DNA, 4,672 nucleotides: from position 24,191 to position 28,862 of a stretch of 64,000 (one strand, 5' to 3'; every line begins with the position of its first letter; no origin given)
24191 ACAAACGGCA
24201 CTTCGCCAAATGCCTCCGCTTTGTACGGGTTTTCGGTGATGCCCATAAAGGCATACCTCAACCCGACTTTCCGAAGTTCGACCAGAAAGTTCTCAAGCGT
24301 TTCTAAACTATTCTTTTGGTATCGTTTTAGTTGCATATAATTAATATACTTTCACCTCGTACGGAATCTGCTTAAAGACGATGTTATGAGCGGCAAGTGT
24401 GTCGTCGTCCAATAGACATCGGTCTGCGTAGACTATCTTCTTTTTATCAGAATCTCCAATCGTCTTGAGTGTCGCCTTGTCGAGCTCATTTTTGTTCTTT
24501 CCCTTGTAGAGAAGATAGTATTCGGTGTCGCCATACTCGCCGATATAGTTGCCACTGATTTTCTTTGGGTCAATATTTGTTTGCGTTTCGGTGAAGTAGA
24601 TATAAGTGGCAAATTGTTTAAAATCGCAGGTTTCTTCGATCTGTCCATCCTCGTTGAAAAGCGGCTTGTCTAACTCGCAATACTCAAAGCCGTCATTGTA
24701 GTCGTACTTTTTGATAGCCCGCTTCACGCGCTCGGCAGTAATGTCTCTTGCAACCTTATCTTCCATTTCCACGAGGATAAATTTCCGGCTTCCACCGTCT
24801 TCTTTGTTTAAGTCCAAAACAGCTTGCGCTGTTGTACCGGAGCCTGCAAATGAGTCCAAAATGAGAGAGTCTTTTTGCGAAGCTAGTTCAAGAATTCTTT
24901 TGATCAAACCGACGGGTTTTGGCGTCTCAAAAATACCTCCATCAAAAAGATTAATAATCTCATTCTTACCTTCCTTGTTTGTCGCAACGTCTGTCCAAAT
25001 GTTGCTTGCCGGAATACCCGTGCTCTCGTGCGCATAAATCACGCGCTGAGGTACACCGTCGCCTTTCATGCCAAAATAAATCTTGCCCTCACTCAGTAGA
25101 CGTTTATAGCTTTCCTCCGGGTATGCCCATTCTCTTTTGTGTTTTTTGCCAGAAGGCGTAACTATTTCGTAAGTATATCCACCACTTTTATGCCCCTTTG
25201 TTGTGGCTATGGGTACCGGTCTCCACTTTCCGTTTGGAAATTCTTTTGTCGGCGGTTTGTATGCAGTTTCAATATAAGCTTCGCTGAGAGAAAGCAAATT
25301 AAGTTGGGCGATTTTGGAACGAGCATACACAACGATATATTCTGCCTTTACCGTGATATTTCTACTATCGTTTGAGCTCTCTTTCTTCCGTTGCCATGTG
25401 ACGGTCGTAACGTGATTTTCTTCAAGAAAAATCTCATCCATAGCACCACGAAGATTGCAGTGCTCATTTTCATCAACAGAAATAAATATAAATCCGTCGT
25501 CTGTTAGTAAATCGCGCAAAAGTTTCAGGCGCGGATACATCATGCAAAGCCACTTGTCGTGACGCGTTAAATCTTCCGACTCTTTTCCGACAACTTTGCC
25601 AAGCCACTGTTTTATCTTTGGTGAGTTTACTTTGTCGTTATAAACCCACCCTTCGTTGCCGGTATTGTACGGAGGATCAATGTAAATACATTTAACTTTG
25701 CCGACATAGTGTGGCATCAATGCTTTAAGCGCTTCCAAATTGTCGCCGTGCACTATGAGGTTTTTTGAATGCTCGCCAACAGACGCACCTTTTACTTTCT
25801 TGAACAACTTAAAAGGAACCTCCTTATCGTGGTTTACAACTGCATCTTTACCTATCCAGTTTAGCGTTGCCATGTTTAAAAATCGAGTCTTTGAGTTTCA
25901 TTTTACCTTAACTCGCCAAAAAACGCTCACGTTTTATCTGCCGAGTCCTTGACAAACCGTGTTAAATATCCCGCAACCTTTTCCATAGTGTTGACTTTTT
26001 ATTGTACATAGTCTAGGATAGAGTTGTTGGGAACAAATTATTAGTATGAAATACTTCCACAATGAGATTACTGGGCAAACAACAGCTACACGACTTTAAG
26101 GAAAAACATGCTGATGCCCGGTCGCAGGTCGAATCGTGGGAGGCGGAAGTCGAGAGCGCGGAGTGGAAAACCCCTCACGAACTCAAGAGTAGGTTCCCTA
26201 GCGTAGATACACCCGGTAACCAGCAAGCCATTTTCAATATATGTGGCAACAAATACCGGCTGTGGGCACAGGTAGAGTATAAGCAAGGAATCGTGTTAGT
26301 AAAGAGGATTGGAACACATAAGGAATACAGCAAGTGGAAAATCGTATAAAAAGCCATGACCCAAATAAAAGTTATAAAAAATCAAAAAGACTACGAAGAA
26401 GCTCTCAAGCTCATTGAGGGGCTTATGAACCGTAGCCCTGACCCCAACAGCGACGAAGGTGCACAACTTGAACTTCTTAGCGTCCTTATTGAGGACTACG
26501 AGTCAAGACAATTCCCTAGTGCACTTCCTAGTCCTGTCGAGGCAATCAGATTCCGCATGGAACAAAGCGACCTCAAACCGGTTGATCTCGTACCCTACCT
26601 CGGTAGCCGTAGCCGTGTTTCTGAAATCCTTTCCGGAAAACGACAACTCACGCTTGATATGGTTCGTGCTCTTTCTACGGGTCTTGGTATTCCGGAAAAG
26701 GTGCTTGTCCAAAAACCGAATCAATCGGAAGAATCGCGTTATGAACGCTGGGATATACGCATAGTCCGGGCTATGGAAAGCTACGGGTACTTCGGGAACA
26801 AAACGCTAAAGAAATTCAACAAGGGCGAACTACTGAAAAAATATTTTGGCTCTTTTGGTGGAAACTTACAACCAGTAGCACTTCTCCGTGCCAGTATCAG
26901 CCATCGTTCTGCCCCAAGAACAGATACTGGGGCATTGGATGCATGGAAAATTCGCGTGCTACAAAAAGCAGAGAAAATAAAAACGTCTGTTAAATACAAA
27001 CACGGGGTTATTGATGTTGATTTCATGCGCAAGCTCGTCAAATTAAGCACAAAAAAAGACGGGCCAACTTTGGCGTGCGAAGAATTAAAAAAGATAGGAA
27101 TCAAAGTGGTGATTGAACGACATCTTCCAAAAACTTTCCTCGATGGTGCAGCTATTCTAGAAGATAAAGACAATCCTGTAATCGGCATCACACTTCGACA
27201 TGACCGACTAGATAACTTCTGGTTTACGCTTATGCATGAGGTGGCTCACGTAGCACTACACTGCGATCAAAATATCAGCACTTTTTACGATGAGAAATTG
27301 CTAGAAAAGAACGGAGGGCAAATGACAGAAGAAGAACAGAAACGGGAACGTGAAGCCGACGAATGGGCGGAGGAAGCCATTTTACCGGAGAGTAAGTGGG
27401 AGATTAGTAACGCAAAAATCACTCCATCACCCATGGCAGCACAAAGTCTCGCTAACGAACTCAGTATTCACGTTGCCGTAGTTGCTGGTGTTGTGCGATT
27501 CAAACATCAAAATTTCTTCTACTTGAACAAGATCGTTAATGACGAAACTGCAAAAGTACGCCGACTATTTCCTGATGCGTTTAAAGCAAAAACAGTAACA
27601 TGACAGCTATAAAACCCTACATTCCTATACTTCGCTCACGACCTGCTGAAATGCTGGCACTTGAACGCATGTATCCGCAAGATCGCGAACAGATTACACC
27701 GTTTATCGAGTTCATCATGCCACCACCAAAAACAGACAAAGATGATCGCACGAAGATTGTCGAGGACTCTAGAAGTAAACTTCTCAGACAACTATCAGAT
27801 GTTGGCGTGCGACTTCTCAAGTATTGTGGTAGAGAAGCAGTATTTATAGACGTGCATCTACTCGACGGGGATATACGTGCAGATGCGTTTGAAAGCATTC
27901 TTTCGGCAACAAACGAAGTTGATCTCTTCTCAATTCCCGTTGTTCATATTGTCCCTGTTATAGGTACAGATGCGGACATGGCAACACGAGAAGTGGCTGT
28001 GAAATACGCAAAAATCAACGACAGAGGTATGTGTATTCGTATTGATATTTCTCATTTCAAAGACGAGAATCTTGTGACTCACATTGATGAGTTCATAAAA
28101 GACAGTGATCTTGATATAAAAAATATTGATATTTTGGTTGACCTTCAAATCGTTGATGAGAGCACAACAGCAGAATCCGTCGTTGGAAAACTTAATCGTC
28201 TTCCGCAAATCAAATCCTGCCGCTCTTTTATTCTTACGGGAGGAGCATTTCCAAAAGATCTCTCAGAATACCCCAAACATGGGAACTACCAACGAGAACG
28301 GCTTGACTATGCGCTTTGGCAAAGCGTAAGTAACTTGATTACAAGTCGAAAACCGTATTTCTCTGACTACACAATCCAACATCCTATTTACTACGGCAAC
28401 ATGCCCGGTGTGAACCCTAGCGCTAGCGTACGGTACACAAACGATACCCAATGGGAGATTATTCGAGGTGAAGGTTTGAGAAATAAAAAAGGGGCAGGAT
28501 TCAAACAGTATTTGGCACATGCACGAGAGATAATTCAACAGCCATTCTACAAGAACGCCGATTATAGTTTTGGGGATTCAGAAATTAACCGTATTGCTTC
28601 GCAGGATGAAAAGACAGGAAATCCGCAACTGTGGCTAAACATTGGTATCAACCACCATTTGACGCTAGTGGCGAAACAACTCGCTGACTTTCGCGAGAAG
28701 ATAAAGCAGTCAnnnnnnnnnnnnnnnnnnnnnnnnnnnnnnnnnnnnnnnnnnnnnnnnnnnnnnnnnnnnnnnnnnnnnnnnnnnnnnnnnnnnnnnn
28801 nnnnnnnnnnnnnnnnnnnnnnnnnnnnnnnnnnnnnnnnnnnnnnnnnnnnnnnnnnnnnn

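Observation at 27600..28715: Orphan 371-aa protein, translationally coupled to the HigA-peptidase gene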

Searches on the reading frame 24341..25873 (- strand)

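Call 4: search_protein_families(library=pfam, proteins=[window:24341-25873:-], max_evalue=0.01)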
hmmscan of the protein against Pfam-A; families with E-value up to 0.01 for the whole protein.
window:24341-25873:- (510 aa): 2 families
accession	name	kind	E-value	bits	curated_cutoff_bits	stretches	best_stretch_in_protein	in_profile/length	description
PF01555.25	N6_N4_Mtase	-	3.6e-38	132.2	26.7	1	60-376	1-217/221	DNA methylase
PF03602.21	Cons_hypoth95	-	0.0063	16.6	24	0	13-91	70-142/182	Conserved hypothetical protein 95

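Call 5: search_protein_families(library=ncbifam, proteins=[window:24341-25873:-], max_evalue=0.01)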
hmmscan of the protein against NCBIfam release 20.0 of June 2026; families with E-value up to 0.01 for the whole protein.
window:24341-25873:- (510 aa): 3 families
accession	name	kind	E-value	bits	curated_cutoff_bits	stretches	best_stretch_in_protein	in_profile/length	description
NF008572.0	PRK11524.1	equivalog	5.8e-13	48.6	292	2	317-374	197-248/294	adenine-specific DNA-methyltransferase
NF050803.1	DnaMtaseCcrMCaul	equivalog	1.3e-09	37.5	830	1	314-386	185-250/350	adenine-specific DNA-methyltransferase CcrM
NF010253.0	PRK13699.1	subfamily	0.00052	19.8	244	1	316-394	145-219/226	DNA methyltransferase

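Call 6: search_protein_families(library=padloc, proteins=[window:24341-25873:-], max_evalue=0.01)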
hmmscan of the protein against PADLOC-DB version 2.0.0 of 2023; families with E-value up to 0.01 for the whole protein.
window:24341-25873:- (510 aa): 42 families (the best 25 are shown)
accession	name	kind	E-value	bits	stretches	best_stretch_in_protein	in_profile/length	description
PDLC03644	MTase_III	-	1e-165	550.6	1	1-509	1-541/542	Type III methyltransferase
PDLC03641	MTase_III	-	1.4e-116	388.7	1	4-384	68-460/657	Type III methyltransferase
PDLC03640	MTase_III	-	1e-110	369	3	1-189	1-204/654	Type III methyltransferase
PDLC03634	MTase_III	-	2.3e-106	355.1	1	4-381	60-455/621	Type III methyltransferase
PDLC03637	MTase_III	-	3e-67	225.4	1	33-387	117-471/513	Type III methyltransferase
PDLC03636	MTase_III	-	8.5e-64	214.3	2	4-217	9-204/575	Type III methyltransferase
PDLC03642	MTase_III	-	5e-55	185.2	1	33-400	78-428/528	Type III methyltransferase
PDLC03639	MTase_III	-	5.9e-48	161.6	2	35-187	85-223/639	Type III methyltransferase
PDLC03635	MTase_III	-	5.3e-46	155.6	3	26-84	207-265/708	Type III methyltransferase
PDLC03354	MTase_II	-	1.2e-38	131.3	1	37-373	55-373/425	Type II methyltransferase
PDLC03638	MTase_III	-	2e-38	130.2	1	39-387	382-681/816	Type III methyltransferase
PDLC03646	MTase_III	-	1.1e-35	120.8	2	241-395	692-848/1057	Type III methyltransferase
PDLC03643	MTase_III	-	2e-30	104.3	1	112-376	1-272/465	Type III methyltransferase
PDLC03278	MTase_II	-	4.4e-28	96.8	2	299-382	269-352/390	Type II methyltransferase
PDLC03645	MTase_III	-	7.6e-27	91.7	2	31-180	133-268/709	Type III methyltransferase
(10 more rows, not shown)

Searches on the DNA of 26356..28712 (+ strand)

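Call 32: search_dna_similar(query=L027:6493-9695:+, collection=ecoli_genomes, mode=distant, max_evalue=0.001, max_rows=15)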
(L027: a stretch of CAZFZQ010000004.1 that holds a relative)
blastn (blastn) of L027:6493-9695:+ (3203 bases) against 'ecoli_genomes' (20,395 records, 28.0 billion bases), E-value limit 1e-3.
Records with a match: 76; places in all: 78; records where one place covers at least 80% of the query: 0.
Genomes with a match: 76 of 5426; with a place that covers at least 80% of the query: 0. Places per genome that has any: lowest 1, median 1, highest 2. On chromosomes: 78 places; on plasmids: 0.
Best place of each record, by identity: 60-80% 76.
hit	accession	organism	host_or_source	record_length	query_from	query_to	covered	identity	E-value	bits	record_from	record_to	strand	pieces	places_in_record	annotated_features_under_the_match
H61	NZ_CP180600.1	Escherichia coli strain PS2Canimalfeces12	Pig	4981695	2870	3062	6%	68.0%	4e-6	64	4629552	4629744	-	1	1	sce7726 family protein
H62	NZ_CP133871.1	Escherichia coli strain ES5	Homo sapiens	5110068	2870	3062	6%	68.0%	4e-6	64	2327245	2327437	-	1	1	sce7726 family protein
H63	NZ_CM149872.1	Escherichia coli strain HCP4S3_I4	Sus scrofa domesticus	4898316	2870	3062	6%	68.0%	4e-6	64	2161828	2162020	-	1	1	sce7726 family protein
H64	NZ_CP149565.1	Escherichia coli strain 1504D004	Sus scrofa domesticus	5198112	2870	3062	6%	68.0%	4e-6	64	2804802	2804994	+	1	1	sce7726 family protein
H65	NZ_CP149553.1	Escherichia coli strain 1604D011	Sus scrofa domesticus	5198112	2870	3062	6%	68.0%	4e-6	64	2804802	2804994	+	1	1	sce7726 family protein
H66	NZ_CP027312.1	Escherichia coli strain 2013C-3181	Homo sapiens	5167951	2870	3062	6%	67.5%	2e-4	60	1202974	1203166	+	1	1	sce7726 family protein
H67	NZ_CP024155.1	Escherichia coli strain 14EC047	clinical patient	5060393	2870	3062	6%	67.5%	2e-4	60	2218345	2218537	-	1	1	sce7726 family protein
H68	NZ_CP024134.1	Escherichia coli strain 14EC017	clinical patient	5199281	2870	3062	6%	67.5%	2e-4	60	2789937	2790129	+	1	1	sce7726 family protein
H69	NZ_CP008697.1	Escherichia coli strain ST648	Homo sapiens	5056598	2870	3062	6%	67.5%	2e-4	60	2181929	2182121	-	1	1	sce7726 family protein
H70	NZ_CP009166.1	Escherichia coli 1303 strain 1303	Bos taurus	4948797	2870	3062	6%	67.5%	2e-4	60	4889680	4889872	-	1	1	sce7726 family protein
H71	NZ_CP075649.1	Escherichia coli strain STEC17-190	Homo sapiens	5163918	2870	3062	6%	67.5%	2e-4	60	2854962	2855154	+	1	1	sce7726 family protein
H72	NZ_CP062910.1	Escherichia coli O112ab:H8 strain Res13-Lact-EA06-22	Sus scrofa domesticus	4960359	2870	3062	6%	67.5%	2e-4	60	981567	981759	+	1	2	sce7726 family protein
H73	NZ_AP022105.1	Escherichia coli strain WP5-S17-ESBL-10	-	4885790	2870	3062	6%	67.5%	2e-4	60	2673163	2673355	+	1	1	sce7726 family protein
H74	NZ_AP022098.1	Escherichia coli strain WP4-S18-ESBL-09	-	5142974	2870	3062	6%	67.5%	2e-4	60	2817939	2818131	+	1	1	sce7726 family protein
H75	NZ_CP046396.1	Escherichia coli strain ampC_0069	Homo sapiens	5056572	2870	3062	6%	67.5%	2e-4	60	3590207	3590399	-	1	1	sce7726 family protein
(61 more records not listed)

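Call 34: get_annotated_region(hit=H61, flank=5000)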
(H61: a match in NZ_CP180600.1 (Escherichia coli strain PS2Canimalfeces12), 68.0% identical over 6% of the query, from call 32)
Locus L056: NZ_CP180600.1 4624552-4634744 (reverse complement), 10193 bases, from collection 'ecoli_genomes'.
description: Escherichia coli strain PS2Canimalfeces12 chromosome, complete genome
organism: Escherichia coli strain PS2Canimalfeces12 (NCBI taxid 562)
replicon: chromosome; assembly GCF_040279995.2
host: Pig; source: not applicable; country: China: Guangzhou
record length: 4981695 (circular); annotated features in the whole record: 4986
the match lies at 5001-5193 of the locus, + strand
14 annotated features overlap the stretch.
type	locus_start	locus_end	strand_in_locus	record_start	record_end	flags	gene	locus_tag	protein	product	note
CDS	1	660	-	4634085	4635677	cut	-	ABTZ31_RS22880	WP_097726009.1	phage portal protein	-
CDS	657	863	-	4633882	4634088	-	-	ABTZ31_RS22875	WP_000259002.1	phage head-tail joining protein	-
CDS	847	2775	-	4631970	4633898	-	-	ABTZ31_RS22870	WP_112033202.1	phage terminase large subunit family protein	-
CDS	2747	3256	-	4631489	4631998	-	-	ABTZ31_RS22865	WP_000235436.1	terminase small subunit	-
CDS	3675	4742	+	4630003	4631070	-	-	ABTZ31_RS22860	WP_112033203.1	beta family protein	-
CDS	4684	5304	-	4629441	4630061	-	-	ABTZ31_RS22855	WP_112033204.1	sce7726 family protein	-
CDS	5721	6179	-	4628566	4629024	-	-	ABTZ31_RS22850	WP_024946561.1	lysis protein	-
CDS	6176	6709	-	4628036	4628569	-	-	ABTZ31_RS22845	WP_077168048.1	lysozyme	-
CDS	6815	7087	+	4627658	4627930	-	-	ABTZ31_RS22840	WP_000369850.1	hypothetical protein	-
CDS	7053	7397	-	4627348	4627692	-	-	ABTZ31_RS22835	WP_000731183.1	YdfR family protein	-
CDS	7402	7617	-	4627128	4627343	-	-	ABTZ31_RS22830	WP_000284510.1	class II holin family protein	-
CDS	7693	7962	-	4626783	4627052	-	-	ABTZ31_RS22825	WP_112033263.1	DUF826 domain-containing protein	-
CDS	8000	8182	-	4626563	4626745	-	-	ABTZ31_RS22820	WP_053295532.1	DUF1378 family protein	-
CDS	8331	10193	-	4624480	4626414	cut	-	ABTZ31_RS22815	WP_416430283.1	DUF6645 domain-containing protein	-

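Call 35: get_annotated_region(hit=H66, flank=5000)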
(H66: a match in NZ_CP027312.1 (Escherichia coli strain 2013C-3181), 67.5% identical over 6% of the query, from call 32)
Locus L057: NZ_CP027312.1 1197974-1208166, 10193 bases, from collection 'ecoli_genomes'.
description: Escherichia coli strain 2013C-3181 chromosome, complete genome
organism: Escherichia coli strain 2013C-3181 (NCBI taxid 562)
replicon: chromosome; assembly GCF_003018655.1
host: Homo sapiens; source: stool; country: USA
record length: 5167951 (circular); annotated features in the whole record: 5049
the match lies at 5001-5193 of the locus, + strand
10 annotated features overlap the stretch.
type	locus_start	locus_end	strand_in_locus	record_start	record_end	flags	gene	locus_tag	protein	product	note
CDS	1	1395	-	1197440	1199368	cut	-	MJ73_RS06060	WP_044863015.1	phage terminase large subunit family protein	-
CDS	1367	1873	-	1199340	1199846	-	-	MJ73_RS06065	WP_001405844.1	terminase small subunit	-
CDS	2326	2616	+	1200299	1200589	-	-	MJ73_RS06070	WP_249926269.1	beta family protein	-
CDS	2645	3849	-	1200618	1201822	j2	-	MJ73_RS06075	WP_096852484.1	IS3 family transposase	programmed frameshift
CDS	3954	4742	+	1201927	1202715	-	-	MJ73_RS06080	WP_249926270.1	beta family protein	-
CDS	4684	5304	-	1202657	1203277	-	-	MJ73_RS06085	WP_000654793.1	sce7726 family protein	-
CDS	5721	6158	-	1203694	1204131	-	-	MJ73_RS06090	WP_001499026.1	lysis protein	-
CDS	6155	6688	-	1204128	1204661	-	-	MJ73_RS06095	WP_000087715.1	lysozyme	-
CDS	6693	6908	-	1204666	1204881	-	-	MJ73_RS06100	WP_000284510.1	class II holin family protein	-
CDS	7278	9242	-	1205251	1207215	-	-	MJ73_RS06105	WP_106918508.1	SASA family carbohydrate esterase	-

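Call 48: search_dna_similar(query=L054:3704-5191:+, collection=ecoli_genomes, mode=distant, max_evalue=0.001, max_rows=10)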
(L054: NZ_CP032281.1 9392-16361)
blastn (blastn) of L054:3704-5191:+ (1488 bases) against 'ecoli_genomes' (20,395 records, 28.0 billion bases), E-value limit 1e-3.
Records with a match: 100; places in all: 101; records where one place covers at least 80% of the query: 0.
Genomes with a match: 100 of 5426; with a place that covers at least 80% of the query: 0. Places per genome that has any: lowest 1, median 1, highest 2. On chromosomes: 89 places; on plasmids: 12.
Best place of each record, by identity: 80-90% 12; 60-80% 88.
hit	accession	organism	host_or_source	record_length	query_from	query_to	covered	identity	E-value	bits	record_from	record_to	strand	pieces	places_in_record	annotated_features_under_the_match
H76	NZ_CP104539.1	Escherichia coli strain E6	Poultry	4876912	67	650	39%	64.0%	3e-16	97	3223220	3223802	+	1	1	helix-turn-helix domain-containing protein | type II toxin-antitoxin system HigB family toxin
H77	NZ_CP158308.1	Escherichia coli strain CM2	Chicken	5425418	67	650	39%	64.0%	3e-16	97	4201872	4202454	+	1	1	helix-turn-helix domain-containing protein | type II toxin-antitoxin system HigB family toxin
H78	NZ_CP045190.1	Escherichia coli strain NT1F31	pig manure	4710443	67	650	39%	63.7%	1e-14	92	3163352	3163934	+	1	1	helix-turn-helix domain-containing protein | type II toxin-antitoxin system HigB family toxin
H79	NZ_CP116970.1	Escherichia coli strain CUVM3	Sus scrofa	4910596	67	650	39%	63.7%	1e-14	92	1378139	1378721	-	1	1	helix-turn-helix domain-containing protein | type II toxin-antitoxin system HigB family toxin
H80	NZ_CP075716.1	Escherichia coli strain CPww7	Sus scrofa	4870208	67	650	39%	63.7%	1e-14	92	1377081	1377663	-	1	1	helix-turn-helix domain-containing protein | type II toxin-antitoxin system HigB family toxin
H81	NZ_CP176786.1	Escherichia coli strain XJ23PTE1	floor swab at a pig slaughterhouse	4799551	67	650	39%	63.7%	1e-14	92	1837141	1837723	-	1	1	type II toxin-antitoxin system HigA family antitoxin | type II toxin-antitoxin system HigB family toxin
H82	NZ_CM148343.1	Escherichia coli strain 09A19CPO009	Homo sapiens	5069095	67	650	39%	63.7%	1e-14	92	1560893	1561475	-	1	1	helix-turn-helix domain-containing protein | type II toxin-antitoxin system HigB family toxin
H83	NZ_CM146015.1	Escherichia coli strain YZ_2_2_complete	Tool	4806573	67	650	39%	63.7%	1e-14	92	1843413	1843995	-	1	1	helix-turn-helix domain-containing protein | type II toxin-antitoxin system HigB family toxin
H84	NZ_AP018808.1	Escherichia coli strain E2865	Bos taurus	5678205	67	650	39%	63.5%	1e-13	88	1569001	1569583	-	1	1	helix-turn-helix domain-containing protein | type II toxin-antitoxin system HigB family toxin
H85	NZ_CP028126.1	Escherichia coli O26 str. RM10386 strain RM10386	Bos taurus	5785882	67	650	39%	63.5%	1e-13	88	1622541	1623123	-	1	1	helix-turn-helix domain-containing protein | type II toxin-antitoxin system HigB family toxin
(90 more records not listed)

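Call 50: get_annotated_region(hit=H76, flank=4500)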
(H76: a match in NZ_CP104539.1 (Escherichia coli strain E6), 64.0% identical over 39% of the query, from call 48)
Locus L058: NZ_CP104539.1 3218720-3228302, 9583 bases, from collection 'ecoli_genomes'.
description: Escherichia coli strain E6 chromosome, complete genome
organism: Escherichia coli strain E6 (NCBI taxid 562)
replicon: chromosome; assembly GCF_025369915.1
host: Poultry; source: Broiler; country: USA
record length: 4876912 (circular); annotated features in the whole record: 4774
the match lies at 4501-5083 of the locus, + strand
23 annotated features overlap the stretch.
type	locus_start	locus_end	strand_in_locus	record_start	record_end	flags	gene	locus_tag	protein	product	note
CDS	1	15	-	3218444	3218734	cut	-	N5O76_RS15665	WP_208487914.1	phiTE_015 family protein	-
CDS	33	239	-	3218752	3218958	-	-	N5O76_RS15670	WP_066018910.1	hypothetical protein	-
CDS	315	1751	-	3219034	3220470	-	-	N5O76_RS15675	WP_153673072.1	DnaB-like helicase C-terminal domain-containing protein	-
CDS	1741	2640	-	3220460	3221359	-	-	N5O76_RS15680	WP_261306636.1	DNA replication protein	-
CDS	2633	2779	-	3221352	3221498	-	-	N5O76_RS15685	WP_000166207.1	DUF2740 family protein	-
CDS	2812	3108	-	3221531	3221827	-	-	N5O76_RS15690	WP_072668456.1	CII family transcriptional regulator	-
CDS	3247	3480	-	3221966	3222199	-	-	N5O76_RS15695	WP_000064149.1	hypothetical protein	-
CDS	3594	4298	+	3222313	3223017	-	-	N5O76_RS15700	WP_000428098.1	LexA family transcriptional regulator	-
CDS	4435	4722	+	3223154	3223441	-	-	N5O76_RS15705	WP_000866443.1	type II toxin-antitoxin system HigB family toxin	-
CDS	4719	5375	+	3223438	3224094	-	-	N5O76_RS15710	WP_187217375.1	helix-turn-helix domain-containing protein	-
CDS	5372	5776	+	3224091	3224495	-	-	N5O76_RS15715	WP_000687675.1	hypothetical protein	-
CDS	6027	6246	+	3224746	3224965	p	-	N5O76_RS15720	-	hypothetical protein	frameshifted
CDS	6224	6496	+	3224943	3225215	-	-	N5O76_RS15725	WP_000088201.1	transcriptional antitermination N peptide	-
CDS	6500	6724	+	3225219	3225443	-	-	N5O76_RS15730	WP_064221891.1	hypothetical protein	-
CDS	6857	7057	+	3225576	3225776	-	-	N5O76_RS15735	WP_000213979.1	antirestriction Ral family protein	-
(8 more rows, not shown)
